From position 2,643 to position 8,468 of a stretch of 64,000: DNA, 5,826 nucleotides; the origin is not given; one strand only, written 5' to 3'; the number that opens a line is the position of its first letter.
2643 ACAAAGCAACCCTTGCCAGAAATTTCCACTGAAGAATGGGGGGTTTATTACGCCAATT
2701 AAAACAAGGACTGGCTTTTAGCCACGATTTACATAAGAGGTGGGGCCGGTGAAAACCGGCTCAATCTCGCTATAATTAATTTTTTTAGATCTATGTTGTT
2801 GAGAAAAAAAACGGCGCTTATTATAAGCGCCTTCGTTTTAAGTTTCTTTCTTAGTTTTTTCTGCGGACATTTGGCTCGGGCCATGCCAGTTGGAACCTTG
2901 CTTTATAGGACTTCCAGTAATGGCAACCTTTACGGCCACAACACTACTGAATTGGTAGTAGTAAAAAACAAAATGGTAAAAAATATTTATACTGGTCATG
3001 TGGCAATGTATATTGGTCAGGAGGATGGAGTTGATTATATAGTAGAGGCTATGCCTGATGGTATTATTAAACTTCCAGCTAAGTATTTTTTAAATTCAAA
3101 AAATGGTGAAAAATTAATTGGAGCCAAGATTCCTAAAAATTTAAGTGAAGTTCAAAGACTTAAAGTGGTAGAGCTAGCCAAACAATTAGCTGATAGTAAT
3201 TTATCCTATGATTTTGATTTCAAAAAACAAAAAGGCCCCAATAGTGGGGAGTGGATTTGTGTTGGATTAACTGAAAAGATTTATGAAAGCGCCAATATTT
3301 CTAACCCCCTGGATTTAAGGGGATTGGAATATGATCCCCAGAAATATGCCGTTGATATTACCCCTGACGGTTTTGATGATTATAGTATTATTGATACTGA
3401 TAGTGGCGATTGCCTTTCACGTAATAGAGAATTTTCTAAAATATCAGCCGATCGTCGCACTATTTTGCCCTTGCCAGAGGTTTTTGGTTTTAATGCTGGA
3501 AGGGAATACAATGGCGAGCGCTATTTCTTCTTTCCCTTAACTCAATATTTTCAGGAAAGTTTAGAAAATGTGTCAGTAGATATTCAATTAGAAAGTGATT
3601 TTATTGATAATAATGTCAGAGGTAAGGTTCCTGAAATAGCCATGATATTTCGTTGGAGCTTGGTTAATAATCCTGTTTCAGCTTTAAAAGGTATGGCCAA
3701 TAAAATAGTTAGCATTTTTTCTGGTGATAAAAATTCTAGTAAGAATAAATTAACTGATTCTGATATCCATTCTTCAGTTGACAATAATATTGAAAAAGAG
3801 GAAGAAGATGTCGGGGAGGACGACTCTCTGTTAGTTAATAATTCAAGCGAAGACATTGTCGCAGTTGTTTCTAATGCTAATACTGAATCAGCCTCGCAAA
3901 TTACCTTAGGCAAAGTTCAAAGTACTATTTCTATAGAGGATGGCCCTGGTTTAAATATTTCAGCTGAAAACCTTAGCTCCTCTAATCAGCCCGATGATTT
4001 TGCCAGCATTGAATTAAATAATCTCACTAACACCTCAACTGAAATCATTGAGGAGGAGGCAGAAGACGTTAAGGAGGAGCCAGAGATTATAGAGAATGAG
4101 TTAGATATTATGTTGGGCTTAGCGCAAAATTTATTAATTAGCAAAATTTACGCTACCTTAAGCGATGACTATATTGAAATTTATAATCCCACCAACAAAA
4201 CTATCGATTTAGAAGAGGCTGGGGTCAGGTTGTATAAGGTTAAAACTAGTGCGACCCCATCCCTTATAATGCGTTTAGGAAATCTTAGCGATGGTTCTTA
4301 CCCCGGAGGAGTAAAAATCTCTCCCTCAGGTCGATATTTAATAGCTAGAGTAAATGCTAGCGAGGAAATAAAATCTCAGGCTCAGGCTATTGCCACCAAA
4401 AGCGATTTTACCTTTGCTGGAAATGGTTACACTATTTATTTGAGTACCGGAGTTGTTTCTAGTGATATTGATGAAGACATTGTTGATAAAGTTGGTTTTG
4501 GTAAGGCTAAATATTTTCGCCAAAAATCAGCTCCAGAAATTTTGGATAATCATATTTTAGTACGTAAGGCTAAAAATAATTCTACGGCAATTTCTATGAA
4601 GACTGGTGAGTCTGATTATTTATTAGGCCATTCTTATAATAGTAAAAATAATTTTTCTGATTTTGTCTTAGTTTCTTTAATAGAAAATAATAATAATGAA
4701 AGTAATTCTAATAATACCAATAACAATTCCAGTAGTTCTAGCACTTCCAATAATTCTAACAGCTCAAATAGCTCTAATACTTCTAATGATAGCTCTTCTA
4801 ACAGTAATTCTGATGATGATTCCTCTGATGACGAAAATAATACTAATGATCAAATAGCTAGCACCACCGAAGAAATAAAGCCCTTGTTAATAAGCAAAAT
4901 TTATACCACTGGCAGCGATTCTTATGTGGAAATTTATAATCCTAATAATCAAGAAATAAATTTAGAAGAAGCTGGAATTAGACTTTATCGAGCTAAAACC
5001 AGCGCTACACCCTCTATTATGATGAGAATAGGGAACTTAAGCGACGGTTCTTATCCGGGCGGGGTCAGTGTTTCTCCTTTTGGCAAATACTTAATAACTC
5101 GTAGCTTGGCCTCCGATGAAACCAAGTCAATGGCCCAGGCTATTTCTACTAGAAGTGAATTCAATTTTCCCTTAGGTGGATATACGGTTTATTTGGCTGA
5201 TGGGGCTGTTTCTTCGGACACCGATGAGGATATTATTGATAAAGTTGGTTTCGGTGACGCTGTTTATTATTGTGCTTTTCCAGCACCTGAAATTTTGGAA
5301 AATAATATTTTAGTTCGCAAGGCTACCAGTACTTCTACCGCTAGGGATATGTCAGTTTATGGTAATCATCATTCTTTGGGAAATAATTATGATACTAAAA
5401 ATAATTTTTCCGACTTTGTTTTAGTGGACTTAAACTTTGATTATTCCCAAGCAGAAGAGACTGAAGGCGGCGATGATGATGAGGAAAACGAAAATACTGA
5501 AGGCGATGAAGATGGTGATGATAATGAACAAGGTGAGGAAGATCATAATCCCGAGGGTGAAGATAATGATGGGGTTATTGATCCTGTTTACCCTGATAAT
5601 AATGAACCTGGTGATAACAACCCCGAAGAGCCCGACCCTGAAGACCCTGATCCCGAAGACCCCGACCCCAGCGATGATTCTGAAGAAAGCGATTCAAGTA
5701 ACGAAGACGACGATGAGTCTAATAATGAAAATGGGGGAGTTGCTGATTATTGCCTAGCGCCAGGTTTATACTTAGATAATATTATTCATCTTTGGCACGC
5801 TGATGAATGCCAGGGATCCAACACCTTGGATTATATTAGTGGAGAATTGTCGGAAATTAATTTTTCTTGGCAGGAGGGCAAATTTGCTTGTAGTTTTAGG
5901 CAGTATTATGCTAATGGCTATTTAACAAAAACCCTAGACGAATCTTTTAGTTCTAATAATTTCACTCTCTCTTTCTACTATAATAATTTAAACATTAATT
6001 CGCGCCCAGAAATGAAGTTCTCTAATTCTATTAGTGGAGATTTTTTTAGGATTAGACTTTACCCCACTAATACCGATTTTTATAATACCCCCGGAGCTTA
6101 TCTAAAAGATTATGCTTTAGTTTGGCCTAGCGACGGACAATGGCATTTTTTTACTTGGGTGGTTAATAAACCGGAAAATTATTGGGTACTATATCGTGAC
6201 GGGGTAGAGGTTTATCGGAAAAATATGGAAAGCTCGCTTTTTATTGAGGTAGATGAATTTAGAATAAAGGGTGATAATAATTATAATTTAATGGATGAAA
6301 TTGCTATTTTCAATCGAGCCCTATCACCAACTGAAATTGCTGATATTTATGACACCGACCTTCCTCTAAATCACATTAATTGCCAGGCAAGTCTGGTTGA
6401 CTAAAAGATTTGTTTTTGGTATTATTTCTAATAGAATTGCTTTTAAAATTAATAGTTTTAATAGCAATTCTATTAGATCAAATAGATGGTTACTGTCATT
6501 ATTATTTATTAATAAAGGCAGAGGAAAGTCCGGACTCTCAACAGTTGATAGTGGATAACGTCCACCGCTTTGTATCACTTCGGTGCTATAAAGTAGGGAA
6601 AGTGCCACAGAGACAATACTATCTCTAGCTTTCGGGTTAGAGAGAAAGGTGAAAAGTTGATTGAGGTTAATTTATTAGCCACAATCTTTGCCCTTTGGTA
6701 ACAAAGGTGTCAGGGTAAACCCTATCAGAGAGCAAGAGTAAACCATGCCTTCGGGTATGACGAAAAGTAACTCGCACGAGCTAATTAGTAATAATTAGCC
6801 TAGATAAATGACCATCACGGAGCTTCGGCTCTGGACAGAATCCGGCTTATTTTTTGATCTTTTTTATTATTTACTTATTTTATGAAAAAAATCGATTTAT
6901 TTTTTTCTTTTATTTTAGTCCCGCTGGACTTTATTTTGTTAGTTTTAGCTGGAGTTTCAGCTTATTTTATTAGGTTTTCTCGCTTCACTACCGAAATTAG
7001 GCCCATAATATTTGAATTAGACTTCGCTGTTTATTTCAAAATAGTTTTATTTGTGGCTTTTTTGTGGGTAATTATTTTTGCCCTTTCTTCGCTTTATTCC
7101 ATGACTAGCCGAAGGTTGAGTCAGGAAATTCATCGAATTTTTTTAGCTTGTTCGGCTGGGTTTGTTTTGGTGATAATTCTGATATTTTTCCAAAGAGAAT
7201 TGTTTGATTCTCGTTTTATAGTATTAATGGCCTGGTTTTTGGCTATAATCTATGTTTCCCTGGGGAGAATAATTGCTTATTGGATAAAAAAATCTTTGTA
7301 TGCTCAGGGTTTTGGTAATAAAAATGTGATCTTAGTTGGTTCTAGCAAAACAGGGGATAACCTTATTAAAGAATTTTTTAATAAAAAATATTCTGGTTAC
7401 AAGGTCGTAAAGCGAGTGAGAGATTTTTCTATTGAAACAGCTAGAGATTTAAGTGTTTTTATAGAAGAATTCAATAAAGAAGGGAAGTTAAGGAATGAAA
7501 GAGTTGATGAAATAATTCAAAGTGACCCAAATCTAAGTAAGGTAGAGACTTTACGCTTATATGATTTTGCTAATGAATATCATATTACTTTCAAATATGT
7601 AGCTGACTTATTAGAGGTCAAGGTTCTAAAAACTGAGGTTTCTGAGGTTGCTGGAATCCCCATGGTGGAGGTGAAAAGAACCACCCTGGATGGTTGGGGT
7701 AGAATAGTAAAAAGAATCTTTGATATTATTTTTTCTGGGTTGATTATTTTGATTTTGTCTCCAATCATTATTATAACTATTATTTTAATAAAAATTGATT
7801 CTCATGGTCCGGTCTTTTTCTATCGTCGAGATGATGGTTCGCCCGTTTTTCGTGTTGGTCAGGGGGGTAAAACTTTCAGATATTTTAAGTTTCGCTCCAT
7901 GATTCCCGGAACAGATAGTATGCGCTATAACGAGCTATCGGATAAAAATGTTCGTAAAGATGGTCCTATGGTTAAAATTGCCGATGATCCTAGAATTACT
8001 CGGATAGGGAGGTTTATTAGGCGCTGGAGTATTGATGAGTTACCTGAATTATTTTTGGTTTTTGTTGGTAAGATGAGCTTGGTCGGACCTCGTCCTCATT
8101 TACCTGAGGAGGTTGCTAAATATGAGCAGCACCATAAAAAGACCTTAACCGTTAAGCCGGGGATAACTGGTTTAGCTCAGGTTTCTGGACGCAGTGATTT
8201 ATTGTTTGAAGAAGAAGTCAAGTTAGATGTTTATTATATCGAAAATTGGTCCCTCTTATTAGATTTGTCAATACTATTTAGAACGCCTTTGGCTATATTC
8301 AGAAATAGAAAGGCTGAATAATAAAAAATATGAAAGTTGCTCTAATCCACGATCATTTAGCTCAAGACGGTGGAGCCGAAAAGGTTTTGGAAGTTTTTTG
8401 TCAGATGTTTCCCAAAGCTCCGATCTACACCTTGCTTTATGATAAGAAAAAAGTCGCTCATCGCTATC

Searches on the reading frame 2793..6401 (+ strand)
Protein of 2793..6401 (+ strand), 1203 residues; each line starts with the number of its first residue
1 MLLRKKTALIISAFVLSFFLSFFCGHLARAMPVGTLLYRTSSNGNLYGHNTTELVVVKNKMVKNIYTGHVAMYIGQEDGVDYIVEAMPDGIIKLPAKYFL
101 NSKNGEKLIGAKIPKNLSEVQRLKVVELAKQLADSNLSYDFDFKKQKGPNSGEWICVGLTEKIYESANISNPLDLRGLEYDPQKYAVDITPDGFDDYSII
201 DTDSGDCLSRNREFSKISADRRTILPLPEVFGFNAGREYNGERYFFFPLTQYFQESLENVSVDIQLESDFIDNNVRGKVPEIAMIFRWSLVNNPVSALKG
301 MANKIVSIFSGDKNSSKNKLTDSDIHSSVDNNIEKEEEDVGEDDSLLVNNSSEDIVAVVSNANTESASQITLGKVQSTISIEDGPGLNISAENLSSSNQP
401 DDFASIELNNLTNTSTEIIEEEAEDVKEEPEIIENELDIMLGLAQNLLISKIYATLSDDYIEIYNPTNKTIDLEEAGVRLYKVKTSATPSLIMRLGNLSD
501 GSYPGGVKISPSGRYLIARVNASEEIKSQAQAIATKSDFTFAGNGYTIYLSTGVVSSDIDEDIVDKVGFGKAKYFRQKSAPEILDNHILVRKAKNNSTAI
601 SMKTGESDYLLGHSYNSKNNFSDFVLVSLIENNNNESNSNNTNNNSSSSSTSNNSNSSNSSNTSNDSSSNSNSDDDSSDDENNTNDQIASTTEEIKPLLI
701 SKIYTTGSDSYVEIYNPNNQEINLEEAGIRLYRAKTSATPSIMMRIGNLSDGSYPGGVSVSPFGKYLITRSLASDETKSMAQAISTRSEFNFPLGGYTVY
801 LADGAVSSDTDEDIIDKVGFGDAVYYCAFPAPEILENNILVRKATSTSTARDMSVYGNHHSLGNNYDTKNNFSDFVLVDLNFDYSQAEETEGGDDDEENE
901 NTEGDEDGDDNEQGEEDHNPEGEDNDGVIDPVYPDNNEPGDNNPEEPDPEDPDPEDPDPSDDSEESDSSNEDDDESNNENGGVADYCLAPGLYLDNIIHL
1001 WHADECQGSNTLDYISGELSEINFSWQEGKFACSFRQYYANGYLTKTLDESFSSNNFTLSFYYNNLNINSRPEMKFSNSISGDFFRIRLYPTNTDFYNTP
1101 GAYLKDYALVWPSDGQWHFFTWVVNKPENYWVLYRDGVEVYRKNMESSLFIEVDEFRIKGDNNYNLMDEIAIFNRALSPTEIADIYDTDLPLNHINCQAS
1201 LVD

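Call 30: search_protein_families(library=pfam, proteins=[window:2793-6401:+], max_evalue=0.0001)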
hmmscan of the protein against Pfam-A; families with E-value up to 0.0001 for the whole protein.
window:2793-6401:+ (1203 aa): 2 families
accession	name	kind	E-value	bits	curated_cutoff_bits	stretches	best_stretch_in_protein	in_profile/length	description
PF00932.25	LTD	-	4.4e-11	43.6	34.3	0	445-552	6-96/109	Lamin Tail Domain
PF13385.13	Laminin_G_3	-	2.2e-09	38.1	27.6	1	1048-1183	10-151/151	Concanavalin A-like lectin/glucanases superfamily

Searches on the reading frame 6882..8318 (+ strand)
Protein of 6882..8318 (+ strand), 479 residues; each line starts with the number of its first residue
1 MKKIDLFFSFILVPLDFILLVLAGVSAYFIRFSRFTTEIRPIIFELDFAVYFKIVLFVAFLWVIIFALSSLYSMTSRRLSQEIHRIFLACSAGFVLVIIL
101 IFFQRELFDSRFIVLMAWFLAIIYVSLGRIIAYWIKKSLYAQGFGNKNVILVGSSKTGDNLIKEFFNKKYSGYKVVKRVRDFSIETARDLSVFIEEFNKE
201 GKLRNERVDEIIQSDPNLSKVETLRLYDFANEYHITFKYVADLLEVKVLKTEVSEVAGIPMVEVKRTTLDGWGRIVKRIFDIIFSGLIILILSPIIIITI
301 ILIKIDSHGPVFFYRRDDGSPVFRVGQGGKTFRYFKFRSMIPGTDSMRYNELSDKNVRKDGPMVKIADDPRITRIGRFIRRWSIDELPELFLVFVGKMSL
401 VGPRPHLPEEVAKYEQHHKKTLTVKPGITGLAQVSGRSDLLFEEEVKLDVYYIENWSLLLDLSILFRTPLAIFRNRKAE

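Call 30: search_protein_families(library=pfam, proteins=[window:6882-8318:+], max_evalue=0.0001)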
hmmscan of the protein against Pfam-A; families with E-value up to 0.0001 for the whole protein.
window:6882-8318:+ (479 aa): 2 families
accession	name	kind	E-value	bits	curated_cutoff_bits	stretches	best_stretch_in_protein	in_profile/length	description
PF02397.22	Bac_transf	-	1.2e-60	204.6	27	1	277-473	1-178/179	Bacterial sugar transferase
PF13727.12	CoA_binding_3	-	4.1e-06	27.4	25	1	75-183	10-114/175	CoA-binding domain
